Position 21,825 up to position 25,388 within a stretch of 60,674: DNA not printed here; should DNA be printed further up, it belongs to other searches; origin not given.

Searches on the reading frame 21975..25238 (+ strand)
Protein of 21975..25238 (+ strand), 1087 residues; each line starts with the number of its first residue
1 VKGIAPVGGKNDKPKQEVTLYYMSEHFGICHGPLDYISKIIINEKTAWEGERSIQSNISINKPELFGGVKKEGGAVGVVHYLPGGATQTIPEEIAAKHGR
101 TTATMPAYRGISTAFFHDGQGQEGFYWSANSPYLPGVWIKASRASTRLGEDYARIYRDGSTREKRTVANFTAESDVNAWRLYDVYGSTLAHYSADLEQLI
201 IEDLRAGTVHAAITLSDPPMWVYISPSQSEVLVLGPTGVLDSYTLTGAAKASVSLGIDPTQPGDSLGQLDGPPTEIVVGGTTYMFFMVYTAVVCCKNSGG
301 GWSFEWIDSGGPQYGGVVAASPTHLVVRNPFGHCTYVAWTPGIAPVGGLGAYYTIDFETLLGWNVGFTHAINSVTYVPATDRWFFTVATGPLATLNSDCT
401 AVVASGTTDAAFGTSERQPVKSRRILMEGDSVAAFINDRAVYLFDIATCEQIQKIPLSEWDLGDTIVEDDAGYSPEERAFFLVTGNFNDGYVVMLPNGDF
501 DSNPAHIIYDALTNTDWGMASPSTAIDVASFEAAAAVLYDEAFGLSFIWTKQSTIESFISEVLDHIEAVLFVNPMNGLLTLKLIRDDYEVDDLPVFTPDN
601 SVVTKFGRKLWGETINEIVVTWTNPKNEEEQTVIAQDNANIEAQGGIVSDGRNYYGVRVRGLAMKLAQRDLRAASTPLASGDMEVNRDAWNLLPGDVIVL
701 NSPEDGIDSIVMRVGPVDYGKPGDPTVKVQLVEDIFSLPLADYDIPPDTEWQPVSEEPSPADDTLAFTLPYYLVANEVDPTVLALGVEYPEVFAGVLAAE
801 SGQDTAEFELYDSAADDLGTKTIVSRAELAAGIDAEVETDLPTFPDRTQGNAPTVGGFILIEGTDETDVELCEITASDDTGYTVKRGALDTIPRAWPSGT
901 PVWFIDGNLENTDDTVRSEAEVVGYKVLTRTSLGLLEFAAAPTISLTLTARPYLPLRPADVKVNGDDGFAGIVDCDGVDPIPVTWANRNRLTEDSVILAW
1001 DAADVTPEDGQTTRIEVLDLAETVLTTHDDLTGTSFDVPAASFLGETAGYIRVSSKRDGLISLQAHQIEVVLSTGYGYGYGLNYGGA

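Call 65: search_protein_families(library=phrogs, proteins=[window:21975-25238:+], max_evalue=0.00001)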
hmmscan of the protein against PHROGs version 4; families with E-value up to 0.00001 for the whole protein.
window:21975-25238:+ (1087 aa): 4 families
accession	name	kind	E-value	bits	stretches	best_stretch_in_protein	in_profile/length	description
phrog_1101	-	tail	2e-221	739.3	1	21-1085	89-814/1405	tail protein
phrog_6284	-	tail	2.6e-179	599.6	1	13-1070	6-757/1280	tail protein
phrog_21247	-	tail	1.3e-77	262.5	1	20-772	13-432/508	tail protein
phrog_31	-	tail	7.7e-10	38.2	1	502-701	532-741/1565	central tail fiber J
